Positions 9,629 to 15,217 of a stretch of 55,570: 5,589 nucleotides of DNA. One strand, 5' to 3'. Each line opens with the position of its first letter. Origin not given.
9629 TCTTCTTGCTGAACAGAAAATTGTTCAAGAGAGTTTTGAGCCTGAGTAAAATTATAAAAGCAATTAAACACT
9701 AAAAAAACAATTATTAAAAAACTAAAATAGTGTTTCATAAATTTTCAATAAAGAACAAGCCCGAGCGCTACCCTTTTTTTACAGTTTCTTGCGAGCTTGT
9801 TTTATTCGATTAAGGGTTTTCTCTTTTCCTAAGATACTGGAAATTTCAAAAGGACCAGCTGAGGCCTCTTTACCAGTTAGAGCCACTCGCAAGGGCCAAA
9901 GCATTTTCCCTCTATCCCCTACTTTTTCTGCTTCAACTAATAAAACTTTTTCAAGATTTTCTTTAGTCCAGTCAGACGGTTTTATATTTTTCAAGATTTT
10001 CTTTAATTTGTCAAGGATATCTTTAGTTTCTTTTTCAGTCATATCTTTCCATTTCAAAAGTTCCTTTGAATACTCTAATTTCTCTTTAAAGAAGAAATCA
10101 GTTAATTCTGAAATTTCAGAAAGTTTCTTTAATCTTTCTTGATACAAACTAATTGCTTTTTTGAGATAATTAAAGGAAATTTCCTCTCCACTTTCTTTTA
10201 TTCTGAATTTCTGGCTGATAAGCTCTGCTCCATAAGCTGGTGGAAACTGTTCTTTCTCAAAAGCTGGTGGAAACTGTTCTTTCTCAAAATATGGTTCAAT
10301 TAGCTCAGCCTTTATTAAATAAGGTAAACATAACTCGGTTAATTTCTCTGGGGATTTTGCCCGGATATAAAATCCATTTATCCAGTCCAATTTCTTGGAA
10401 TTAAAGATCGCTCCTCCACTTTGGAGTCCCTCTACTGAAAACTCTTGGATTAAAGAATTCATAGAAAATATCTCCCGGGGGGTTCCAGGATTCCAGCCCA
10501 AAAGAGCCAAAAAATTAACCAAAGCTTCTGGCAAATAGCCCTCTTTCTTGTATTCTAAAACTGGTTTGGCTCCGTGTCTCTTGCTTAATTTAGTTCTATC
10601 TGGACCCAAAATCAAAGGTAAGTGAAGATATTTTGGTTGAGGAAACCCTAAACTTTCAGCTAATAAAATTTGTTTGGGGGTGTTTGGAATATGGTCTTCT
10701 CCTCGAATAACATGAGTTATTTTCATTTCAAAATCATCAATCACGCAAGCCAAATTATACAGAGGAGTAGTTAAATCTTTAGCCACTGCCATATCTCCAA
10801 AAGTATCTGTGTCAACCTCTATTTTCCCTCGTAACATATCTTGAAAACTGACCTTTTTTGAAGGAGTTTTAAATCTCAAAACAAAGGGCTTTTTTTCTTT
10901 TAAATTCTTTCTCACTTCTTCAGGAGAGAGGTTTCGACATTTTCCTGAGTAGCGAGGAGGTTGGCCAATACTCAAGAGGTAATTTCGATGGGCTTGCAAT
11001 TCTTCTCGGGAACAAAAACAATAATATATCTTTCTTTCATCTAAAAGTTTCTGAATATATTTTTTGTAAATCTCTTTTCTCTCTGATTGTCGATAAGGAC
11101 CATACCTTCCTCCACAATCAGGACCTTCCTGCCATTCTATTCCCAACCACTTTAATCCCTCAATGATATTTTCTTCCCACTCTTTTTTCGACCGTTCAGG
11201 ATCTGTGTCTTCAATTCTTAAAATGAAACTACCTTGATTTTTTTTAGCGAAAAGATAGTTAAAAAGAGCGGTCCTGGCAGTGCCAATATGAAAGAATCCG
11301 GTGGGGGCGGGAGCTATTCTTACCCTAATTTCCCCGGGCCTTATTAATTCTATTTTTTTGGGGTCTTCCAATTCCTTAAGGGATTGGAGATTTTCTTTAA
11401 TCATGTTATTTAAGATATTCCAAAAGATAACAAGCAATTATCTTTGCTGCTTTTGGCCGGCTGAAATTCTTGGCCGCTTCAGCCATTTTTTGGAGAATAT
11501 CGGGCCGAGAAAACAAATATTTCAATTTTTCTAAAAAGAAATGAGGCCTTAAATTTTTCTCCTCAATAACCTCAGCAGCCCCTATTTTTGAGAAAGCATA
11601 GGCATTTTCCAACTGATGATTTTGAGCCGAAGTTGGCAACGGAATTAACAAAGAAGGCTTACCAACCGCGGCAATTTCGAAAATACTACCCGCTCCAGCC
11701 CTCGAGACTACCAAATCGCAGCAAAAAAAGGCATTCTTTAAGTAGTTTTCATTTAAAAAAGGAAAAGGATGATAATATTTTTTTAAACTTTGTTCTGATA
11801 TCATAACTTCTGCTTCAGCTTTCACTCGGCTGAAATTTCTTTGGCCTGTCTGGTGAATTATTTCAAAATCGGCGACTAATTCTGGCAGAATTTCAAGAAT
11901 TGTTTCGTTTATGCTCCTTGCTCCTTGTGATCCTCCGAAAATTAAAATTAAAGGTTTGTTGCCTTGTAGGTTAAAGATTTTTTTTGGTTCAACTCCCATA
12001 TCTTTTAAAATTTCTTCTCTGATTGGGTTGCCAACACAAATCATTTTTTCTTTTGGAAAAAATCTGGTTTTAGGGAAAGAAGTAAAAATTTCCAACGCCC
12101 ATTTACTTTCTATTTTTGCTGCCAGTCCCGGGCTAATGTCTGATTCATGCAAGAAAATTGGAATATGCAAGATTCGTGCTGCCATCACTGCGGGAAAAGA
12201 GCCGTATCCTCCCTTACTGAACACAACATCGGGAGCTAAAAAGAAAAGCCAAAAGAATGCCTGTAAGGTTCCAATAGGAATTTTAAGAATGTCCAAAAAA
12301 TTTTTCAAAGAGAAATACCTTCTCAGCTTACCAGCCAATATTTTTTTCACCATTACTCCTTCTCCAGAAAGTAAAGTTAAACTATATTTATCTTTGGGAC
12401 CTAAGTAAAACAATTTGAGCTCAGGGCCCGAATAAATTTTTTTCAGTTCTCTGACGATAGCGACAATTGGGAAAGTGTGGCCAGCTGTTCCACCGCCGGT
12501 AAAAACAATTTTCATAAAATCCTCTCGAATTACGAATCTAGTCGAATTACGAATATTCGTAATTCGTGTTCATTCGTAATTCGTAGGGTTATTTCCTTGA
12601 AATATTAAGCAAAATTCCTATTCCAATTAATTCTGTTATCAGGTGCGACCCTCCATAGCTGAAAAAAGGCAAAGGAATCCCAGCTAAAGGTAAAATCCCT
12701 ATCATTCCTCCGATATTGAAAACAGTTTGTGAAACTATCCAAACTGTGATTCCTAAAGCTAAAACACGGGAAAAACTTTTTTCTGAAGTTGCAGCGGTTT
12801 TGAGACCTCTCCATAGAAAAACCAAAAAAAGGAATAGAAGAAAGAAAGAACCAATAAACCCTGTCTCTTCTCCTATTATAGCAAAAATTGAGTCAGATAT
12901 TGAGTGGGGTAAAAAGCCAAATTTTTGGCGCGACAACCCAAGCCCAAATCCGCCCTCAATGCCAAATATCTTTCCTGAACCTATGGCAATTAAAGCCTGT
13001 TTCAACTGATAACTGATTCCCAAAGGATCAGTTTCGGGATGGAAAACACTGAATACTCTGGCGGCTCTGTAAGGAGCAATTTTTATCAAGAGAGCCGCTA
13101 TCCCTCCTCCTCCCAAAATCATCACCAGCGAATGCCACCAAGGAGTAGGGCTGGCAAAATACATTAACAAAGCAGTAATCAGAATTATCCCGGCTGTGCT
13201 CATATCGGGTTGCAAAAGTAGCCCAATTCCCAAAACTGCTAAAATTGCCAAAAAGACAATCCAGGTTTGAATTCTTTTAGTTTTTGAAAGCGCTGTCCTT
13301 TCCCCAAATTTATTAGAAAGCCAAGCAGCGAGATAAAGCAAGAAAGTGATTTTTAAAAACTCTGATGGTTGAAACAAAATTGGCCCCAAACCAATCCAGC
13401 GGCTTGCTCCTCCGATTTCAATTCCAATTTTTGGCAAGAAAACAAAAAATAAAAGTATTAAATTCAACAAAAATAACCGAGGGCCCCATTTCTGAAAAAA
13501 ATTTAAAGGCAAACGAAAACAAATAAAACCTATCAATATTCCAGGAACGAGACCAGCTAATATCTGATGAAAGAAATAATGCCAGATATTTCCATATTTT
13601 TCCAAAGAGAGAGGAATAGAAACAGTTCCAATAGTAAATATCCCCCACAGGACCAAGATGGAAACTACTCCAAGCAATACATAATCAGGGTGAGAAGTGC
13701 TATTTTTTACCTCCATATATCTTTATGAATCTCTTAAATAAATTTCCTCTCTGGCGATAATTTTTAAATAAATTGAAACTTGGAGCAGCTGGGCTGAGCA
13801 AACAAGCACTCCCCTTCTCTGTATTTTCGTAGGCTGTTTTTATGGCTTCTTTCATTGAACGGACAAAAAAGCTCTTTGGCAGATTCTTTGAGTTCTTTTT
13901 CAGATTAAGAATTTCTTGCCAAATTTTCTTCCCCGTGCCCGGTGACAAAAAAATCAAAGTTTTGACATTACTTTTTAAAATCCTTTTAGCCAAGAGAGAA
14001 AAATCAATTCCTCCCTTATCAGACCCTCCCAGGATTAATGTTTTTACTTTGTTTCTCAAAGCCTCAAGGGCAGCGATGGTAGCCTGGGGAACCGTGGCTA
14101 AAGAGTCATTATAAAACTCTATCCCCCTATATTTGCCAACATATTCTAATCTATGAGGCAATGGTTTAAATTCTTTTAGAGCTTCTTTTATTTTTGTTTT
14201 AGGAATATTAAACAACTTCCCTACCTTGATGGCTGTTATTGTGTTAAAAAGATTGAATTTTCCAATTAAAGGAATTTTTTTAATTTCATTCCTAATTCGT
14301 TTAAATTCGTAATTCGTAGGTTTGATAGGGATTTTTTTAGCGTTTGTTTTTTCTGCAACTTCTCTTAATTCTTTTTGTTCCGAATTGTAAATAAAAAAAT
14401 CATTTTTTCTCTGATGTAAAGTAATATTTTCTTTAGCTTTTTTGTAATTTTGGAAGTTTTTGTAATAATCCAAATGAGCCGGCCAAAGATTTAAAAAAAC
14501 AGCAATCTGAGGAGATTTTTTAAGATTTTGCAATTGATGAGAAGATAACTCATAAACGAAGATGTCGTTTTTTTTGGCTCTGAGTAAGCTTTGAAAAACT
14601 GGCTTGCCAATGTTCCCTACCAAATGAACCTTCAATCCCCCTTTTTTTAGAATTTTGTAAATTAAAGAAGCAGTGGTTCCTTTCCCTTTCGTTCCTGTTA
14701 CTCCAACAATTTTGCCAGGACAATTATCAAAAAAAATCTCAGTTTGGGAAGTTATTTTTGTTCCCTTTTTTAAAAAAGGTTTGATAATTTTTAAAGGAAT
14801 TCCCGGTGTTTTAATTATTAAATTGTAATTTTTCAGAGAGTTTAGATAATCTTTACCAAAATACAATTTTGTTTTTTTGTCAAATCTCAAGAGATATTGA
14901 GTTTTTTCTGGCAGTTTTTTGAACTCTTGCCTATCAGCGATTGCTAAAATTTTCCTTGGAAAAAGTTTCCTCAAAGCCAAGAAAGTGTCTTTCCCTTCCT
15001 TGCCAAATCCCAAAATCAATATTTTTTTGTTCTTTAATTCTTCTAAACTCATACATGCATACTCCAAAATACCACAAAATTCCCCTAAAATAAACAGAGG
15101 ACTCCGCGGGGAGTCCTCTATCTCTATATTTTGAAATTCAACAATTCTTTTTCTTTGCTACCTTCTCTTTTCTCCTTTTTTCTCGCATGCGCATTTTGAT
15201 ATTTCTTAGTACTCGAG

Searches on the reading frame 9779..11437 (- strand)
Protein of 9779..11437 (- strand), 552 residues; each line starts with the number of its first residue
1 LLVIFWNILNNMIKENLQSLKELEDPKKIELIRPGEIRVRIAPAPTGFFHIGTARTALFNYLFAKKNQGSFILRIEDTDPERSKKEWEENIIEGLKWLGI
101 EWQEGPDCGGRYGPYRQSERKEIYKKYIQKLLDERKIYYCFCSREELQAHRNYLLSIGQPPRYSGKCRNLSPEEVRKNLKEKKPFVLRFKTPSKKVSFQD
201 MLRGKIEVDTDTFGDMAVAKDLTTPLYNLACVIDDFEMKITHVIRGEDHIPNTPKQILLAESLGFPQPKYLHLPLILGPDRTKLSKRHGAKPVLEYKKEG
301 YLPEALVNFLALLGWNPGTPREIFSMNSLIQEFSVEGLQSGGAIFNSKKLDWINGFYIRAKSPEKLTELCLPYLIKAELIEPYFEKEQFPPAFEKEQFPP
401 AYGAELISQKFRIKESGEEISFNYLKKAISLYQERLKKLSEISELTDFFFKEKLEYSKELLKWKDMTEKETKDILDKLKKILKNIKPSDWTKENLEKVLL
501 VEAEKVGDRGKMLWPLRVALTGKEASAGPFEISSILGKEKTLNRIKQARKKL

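Call 80: search_protein_families(library=pfam, proteins=[window:9779-11437:-], max_evalue=0.00001)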
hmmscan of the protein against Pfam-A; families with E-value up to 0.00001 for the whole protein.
window:9779-11437:- (552 aa): 2 families
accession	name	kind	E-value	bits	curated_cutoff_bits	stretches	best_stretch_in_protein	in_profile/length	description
PF00749.27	tRNA-synt_1c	-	1.4e-103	346.5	23.4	1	36-352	1-314/314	tRNA synthetases class I (E and Q), catalytic domain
PF19269.4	Anticodon_2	-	1.2e-31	110.4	23.6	1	420-548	11-140/141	Anticodon binding domain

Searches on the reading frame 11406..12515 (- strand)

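Call 80: search_protein_families(library=pfam, proteins=[window:11406-12515:-], max_evalue=0.00001)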
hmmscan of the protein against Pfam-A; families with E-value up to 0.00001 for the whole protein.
window:11406-12515:- (369 aa): 2 families
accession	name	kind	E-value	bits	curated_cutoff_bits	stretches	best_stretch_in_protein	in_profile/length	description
PF04101.22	Glyco_tran_28_C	-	3.5e-36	125.2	22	1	190-358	2-164/166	Glycosyltransferase family 28 C-terminal domain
PF03033.26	Glyco_transf_28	-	1.4e-28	100.2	26.2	1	3-144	1-138/139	Glycosyltransferase family 28 N-terminal domain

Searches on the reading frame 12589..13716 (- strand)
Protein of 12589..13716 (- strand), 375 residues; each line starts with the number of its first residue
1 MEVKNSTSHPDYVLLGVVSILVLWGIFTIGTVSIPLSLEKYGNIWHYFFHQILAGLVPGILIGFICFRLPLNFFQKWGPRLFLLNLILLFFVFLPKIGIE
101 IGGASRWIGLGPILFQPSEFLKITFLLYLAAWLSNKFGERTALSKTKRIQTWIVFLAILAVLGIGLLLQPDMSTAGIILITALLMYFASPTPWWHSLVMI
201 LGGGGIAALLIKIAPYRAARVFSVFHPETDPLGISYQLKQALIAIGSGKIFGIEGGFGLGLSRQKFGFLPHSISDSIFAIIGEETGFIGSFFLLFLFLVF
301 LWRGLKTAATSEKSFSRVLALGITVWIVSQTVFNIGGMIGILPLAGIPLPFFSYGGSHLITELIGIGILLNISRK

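Call 80: search_protein_families(library=pfam, proteins=[window:12589-13716:-], max_evalue=0.00001)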
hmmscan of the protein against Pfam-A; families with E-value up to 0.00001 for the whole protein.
window:12589-13716:- (375 aa): 1 family
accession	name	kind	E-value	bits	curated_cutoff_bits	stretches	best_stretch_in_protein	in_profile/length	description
PF01098.24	FTSW_RODA_SPOVE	-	3.1e-93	313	26.4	1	14-374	4-352/356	Cell cycle protein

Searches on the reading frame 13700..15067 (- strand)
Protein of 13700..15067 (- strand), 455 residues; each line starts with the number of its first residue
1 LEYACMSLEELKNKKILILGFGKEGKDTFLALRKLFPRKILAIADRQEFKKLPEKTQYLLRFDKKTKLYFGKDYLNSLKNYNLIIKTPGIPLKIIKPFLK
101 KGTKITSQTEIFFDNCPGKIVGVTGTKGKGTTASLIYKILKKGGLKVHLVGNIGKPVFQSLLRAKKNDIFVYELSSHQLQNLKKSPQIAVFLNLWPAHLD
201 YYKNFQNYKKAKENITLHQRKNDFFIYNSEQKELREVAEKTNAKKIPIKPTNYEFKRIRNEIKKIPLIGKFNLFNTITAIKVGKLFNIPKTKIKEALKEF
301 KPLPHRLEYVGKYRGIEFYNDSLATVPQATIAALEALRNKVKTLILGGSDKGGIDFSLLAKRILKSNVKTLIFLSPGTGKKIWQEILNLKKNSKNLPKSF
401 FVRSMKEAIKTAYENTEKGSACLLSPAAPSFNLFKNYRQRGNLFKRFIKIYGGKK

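Call 80: search_protein_families(library=pfam, proteins=[window:13700-15067:-], max_evalue=0.00001)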
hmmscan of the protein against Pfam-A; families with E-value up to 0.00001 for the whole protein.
window:13700-15067:- (455 aa): 2 families
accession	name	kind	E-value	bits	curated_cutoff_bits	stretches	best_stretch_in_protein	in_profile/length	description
PF08245.18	Mur_ligase_M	-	7.9e-29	101.5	24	1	123-281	1-198/200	Mur ligase middle domain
PF02875.26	Mur_ligase_C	-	3.3e-11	44.6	28.4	1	305-427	1-126/127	Mur ligase, glutamate ligase domain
